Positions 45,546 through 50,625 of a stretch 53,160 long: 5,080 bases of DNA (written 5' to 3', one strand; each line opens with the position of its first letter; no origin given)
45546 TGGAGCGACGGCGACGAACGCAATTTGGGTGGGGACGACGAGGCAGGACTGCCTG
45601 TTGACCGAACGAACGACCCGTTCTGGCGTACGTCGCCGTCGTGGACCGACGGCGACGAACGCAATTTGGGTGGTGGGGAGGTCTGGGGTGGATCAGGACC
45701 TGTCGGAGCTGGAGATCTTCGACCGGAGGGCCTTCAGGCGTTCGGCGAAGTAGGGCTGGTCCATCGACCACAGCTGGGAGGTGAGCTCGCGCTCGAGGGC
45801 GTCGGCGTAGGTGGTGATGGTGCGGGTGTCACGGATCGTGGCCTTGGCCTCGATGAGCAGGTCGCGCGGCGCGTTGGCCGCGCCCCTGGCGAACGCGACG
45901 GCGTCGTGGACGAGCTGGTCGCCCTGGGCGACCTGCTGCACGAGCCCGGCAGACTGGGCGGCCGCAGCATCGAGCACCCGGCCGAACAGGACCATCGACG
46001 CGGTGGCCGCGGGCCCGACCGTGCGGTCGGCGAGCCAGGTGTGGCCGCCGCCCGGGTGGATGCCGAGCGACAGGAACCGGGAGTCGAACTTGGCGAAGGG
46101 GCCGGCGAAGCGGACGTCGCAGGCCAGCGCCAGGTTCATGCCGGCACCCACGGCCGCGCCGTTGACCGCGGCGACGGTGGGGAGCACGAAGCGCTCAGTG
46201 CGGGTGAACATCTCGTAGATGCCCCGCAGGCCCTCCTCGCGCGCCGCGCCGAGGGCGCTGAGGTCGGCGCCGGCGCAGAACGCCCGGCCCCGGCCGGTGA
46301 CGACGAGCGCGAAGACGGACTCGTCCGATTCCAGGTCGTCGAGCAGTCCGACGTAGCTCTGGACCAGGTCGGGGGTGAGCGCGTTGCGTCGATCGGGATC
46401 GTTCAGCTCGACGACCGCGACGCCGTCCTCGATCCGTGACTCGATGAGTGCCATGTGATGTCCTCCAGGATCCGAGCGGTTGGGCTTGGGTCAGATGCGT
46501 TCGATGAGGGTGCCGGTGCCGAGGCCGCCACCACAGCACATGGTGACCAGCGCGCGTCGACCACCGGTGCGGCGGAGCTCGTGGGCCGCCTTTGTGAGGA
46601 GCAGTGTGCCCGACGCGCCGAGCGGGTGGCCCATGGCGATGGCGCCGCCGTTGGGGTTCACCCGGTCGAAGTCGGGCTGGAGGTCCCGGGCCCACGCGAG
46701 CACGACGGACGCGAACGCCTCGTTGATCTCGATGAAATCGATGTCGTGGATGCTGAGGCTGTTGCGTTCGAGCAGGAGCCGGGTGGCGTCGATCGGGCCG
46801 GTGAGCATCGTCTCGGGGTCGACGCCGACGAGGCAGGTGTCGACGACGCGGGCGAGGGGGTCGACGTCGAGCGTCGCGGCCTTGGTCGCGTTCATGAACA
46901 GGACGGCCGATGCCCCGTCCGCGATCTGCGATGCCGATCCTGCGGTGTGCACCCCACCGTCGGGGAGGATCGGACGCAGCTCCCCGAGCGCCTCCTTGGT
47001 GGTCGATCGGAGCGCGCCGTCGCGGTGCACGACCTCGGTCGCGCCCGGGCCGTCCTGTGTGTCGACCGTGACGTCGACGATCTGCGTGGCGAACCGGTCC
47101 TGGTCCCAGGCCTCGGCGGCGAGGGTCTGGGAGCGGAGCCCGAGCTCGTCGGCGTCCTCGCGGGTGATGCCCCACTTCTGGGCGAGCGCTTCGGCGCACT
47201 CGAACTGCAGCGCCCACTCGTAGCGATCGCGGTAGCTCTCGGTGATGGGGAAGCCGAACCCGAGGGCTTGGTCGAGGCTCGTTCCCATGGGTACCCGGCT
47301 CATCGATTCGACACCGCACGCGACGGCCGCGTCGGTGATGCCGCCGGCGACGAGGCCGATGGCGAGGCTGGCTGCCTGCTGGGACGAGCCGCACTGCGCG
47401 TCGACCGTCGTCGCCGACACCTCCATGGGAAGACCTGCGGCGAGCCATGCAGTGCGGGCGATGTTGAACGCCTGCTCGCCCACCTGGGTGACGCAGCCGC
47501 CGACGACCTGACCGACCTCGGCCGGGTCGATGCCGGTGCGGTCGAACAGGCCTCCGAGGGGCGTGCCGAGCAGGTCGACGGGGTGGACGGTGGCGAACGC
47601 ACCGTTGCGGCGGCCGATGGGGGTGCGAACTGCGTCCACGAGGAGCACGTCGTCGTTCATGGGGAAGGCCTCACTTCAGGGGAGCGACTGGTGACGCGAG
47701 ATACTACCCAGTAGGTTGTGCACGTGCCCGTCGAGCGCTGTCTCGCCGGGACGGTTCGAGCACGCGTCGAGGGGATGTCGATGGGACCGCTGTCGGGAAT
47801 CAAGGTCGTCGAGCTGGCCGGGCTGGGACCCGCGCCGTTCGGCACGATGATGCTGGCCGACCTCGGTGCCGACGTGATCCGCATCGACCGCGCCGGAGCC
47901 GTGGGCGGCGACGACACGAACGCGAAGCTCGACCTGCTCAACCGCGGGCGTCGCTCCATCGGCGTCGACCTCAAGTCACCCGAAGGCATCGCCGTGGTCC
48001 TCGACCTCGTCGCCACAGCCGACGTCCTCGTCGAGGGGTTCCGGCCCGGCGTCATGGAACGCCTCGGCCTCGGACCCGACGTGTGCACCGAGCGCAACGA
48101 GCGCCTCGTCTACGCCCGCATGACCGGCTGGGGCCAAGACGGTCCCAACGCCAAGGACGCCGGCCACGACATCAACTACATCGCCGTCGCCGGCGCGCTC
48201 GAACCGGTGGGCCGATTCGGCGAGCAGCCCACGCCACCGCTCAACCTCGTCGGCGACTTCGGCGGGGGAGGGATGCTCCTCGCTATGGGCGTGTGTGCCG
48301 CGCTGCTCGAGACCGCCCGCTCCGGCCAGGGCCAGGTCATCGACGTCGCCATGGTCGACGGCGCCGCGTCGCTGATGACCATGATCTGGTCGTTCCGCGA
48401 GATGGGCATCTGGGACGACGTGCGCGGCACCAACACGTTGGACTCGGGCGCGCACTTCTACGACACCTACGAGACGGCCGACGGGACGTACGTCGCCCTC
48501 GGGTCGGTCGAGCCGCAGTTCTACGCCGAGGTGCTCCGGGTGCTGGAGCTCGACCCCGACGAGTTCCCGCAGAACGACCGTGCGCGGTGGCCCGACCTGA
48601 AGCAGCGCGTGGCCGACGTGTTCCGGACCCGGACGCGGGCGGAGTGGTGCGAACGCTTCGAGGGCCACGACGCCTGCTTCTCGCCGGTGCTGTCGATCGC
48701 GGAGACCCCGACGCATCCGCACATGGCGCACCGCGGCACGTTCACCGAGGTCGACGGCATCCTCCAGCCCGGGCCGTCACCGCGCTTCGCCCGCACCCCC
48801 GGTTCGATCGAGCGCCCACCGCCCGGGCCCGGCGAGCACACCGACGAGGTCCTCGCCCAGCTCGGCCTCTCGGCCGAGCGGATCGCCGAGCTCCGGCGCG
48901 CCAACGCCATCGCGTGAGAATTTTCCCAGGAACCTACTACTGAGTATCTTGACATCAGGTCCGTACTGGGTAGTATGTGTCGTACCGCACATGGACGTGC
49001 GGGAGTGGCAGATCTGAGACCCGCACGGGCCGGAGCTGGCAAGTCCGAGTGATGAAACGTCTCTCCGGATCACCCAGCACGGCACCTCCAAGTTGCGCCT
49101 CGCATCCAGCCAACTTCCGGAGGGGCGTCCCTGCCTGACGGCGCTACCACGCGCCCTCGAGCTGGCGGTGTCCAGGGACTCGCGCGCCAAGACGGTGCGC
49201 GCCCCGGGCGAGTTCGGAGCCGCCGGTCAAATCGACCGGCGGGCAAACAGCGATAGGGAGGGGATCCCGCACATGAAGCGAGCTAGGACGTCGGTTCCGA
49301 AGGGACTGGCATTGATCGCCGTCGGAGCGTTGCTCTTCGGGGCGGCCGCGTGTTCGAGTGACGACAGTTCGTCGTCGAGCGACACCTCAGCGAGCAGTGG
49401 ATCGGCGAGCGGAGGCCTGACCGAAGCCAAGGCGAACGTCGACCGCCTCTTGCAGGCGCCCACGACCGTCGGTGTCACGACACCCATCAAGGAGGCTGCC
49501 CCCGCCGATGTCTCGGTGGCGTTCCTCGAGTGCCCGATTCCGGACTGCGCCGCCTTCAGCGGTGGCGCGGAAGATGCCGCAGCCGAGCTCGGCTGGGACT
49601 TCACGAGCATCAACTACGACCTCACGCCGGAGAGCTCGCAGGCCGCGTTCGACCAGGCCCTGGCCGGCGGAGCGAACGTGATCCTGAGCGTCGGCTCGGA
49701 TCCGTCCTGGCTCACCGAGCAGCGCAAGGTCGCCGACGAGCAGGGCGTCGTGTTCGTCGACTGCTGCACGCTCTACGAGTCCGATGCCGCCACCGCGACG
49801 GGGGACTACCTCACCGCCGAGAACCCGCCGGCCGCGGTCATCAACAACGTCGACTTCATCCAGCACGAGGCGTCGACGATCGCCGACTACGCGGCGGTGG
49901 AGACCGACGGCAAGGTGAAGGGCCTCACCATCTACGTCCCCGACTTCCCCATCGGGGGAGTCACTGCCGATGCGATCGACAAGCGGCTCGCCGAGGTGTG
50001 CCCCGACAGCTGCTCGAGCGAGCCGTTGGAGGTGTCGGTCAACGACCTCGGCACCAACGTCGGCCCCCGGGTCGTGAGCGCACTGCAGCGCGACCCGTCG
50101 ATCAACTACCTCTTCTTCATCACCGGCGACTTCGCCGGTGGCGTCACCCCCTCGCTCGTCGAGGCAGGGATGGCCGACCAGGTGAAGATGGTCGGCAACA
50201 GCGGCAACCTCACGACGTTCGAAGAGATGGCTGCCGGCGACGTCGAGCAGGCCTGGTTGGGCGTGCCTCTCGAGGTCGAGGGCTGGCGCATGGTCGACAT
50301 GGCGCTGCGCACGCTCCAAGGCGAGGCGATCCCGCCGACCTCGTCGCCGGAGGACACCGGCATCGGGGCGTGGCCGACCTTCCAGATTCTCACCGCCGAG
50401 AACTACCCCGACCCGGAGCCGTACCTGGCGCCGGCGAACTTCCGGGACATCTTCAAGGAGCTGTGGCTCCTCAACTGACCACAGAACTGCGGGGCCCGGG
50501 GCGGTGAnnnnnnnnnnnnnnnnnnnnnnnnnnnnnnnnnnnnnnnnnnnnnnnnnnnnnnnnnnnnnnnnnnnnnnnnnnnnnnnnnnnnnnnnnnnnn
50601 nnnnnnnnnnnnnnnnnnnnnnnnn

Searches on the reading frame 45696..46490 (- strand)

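Call 23: search_protein_families(library=pfam, proteins=[window:45696-46490:-], max_evalue=0.001)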
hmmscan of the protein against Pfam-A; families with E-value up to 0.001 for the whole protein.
window:45696-46490:- (265 aa): 2 families
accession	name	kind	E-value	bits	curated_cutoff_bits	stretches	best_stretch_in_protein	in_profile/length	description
PF00378.25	ECH_1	-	2.4e-44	152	27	1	20-235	2-220/251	Enoyl-CoA hydratase/isomerase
PF16113.10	ECH_2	-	1.4e-22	81.1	27.2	1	25-203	2-187/335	Enoyl-CoA hydratase/isomerase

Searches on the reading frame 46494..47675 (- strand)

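Call 23: search_protein_families(library=pfam, proteins=[window:46494-47675:-], max_evalue=0.001)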
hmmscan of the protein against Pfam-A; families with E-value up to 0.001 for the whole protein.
window:46494-47675:- (394 aa): 3 families
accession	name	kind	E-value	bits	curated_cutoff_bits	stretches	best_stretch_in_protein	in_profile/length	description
PF00108.29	Thiolase_N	-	8.1e-55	186.4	26.4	1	10-263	1-259/260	Thiolase, N-terminal domain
PF02803.24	Thiolase_C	-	7.9e-40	135.8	27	1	272-393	2-123/123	Thiolase, C-terminal domain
PF22691.2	Thiolase_C_1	-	0.00014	22.1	28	0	339-378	83-121/144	Thiolase C-terminal domain-like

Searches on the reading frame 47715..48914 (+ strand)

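Call 23: search_protein_families(library=pfam, proteins=[window:47715-48914:+], max_evalue=0.001)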
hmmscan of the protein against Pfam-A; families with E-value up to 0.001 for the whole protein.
window:47715-48914:+ (400 aa): 1 family
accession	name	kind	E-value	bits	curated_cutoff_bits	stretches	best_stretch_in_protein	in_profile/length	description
PF02515.22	CoA_transf_3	-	5e-88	296.1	23.3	1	26-376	1-366/366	CoA-transferase family III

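Call 89: search_protein_families(library=ncbifam, proteins=[window:47715-48914:+], max_evalue=1e-10)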
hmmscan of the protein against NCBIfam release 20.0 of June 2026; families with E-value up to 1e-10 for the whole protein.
window:47715-48914:+ (400 aa): 7 families
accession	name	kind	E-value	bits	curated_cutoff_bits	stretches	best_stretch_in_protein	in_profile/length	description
NF052585.1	SucGlutTfsCaiB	equivalog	1e-44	152.7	750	1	75-384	72-389/394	succinate--glutarate CoA-transferase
NF003809.0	PRK05398.1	subfamily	4.3e-40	137.5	442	1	25-220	4-207/416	formyl-CoA transferase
TIGR03253.1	oxalate_frc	equivalog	4.9e-38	130.9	504.2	1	25-220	3-206/416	formyl-CoA transferase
NF041294.1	Scnl_mescCoAtase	equivalog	2.4e-37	129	700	1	23-347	1-341/381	succinyl-CoA:mesaconate CoA-transferase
NF008511.0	PRK11430.1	equivalog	6.8e-36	124.2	522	1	22-354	6-349/381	CoA:oxalate CoA-transferase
NF002914.1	PRK03525.1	equivalog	6.8e-34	117.4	413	1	22-396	6-394/400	L-carnitine CoA-transferase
TIGR04253.1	mesacon_CoA_iso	equivalog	1.4e-14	53.9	725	1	26-397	3-398/403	2-methylfumaryl-CoA isomerase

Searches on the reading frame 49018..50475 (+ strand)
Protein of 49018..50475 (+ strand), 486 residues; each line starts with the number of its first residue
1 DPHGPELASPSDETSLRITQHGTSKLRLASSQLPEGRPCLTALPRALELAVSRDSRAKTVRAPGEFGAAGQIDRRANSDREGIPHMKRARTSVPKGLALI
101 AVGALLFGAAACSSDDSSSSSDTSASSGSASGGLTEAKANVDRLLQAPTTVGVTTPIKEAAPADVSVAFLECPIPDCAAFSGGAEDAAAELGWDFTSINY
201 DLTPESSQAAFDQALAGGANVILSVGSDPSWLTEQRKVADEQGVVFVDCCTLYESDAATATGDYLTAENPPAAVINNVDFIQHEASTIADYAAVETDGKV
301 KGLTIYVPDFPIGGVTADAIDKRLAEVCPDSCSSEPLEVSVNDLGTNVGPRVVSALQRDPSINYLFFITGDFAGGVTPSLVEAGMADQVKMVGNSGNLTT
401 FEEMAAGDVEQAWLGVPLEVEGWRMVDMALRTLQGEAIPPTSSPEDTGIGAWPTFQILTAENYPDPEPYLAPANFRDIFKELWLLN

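Call 23: search_protein_families(library=pfam, proteins=[window:49018-50475:+], max_evalue=0.001)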
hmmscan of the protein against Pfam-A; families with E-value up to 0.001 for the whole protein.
window:49018-50475:+ (486 aa): 1 family
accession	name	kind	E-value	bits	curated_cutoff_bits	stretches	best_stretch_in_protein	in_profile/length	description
PF13407.12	Peripla_BP_4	-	1.1e-14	55.1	35.1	1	181-436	17-257/258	Periplasmic binding protein domain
